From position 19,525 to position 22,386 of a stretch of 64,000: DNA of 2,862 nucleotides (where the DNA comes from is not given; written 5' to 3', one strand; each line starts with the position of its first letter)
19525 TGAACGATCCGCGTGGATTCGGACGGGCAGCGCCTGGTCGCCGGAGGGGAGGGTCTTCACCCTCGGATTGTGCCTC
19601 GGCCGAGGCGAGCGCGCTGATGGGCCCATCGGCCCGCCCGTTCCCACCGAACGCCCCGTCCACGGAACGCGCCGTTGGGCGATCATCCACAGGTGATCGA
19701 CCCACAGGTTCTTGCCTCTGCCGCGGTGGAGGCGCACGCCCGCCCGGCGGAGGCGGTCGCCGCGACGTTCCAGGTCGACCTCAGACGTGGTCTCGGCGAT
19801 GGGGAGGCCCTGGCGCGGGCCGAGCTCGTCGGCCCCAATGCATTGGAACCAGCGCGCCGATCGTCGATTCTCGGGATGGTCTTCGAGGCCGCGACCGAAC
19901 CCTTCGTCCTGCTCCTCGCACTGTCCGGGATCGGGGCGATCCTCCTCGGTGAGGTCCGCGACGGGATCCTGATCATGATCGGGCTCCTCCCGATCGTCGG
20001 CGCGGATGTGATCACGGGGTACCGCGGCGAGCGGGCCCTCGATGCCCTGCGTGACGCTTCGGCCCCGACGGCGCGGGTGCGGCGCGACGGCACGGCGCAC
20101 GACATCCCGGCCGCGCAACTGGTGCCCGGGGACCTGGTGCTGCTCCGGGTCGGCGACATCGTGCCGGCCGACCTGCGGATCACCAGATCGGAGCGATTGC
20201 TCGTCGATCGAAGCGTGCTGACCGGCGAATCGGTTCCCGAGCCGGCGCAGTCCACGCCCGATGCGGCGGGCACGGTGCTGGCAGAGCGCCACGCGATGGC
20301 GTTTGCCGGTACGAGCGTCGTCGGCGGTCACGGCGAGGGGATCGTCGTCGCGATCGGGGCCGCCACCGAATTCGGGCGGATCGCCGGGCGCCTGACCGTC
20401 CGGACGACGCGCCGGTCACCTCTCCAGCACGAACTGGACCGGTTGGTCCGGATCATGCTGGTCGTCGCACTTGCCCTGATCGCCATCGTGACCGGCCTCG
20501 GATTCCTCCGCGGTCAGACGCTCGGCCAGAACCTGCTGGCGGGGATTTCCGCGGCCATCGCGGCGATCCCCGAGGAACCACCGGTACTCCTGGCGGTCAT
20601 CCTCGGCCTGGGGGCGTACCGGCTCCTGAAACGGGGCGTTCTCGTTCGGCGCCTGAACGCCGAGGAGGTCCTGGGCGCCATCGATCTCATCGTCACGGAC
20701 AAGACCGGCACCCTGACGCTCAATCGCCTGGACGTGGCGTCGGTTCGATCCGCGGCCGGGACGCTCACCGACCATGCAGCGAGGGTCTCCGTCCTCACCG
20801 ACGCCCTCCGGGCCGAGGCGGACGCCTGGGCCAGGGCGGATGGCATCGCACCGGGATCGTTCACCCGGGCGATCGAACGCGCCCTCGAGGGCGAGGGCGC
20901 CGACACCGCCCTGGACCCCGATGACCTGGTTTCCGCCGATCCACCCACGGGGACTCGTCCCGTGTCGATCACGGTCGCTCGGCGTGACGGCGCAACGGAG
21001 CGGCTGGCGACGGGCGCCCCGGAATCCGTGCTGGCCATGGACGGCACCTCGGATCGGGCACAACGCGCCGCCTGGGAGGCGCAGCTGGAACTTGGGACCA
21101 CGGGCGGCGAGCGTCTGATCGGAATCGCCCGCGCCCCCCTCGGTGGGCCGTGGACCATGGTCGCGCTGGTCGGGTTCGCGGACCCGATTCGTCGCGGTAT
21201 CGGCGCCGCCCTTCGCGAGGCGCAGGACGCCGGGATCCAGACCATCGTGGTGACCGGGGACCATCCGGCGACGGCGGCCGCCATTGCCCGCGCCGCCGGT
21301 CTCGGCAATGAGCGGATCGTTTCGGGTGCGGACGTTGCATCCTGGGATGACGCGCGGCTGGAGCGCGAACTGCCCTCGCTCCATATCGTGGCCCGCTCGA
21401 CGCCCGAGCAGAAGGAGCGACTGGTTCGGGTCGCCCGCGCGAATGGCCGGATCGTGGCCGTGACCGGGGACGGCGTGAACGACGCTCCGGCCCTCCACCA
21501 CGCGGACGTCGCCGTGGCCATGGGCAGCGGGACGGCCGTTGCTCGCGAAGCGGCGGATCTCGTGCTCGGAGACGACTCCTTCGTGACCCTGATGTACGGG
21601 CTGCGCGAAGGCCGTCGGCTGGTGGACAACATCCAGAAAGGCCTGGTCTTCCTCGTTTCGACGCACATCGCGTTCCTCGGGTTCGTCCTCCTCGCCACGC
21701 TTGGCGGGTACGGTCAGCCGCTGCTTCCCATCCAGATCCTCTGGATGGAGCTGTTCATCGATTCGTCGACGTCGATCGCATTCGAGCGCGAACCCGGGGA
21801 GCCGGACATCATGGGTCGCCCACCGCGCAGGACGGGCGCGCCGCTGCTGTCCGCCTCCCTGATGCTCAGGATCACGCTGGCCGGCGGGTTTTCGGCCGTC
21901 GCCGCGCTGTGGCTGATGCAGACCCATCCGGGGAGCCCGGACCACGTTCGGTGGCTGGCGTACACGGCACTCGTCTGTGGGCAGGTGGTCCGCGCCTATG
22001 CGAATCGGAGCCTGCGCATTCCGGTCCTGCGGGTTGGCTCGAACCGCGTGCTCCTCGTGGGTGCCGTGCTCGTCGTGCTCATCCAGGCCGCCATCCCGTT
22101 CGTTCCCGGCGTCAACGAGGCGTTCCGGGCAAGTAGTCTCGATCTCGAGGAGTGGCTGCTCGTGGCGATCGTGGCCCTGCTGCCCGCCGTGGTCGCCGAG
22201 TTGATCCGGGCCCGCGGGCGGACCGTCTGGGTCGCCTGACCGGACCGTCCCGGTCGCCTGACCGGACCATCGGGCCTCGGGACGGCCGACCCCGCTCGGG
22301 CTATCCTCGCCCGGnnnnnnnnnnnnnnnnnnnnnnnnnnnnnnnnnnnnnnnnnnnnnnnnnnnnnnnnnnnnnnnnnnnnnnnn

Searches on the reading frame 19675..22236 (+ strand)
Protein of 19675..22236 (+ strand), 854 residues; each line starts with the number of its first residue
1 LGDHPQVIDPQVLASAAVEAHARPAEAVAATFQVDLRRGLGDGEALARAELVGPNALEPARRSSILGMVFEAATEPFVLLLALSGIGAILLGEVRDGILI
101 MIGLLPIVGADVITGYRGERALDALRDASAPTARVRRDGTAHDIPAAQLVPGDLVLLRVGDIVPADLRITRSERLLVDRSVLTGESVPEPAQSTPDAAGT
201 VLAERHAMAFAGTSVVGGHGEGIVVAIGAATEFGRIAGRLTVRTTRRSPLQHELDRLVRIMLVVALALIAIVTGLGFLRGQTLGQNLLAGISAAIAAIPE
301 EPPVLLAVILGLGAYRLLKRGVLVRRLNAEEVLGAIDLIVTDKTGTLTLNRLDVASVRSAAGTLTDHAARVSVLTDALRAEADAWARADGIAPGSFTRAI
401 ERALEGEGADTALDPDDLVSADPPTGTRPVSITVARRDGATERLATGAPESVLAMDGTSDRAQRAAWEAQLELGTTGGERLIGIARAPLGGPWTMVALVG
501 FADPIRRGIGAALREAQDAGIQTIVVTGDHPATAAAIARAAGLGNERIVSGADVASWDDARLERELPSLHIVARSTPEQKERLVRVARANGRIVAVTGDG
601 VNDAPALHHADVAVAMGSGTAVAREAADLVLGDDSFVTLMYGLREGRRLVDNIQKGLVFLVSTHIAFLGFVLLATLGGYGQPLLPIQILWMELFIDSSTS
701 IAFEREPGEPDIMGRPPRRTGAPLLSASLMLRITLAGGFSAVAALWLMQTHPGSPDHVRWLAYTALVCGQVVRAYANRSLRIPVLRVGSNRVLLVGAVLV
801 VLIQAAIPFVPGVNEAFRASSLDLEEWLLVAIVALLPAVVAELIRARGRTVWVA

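Call 69: search_protein_families(library=pfam, proteins=[window:19675-22236:+], max_evalue=0.0001)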
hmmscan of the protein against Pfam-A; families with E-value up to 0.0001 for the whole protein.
window:19675-22236:+ (854 aa): 6 families
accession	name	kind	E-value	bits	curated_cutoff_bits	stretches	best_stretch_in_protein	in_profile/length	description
PF00122.25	E1-E2_ATPase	-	6.4e-44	150.1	28.1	1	129-320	3-181/181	E1-E2 ATPase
PF00689.26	Cation_ATPase_C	-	2e-39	135.6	27.3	1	681-845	2-173/175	Cation transporting ATPase, C-terminus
PF00702.32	Hydrolase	-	6.7e-14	53.2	26.4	1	336-611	1-191/191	haloacid dehalogenase-like hydrolase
PF00690.31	Cation_ATPase_N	-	3.4e-11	43.1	20.4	1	21-86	2-67/69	Cation transporter/ATPase, N-terminus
PF08282.18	Hydrolase_3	-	7.9e-06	26.2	20.9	0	593-633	205-245/255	haloacid dehalogenase-like hydrolase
PF12710.13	HAD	-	3.5e-05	24.7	27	1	506-608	87-189/189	haloacid dehalogenase-like hydrolase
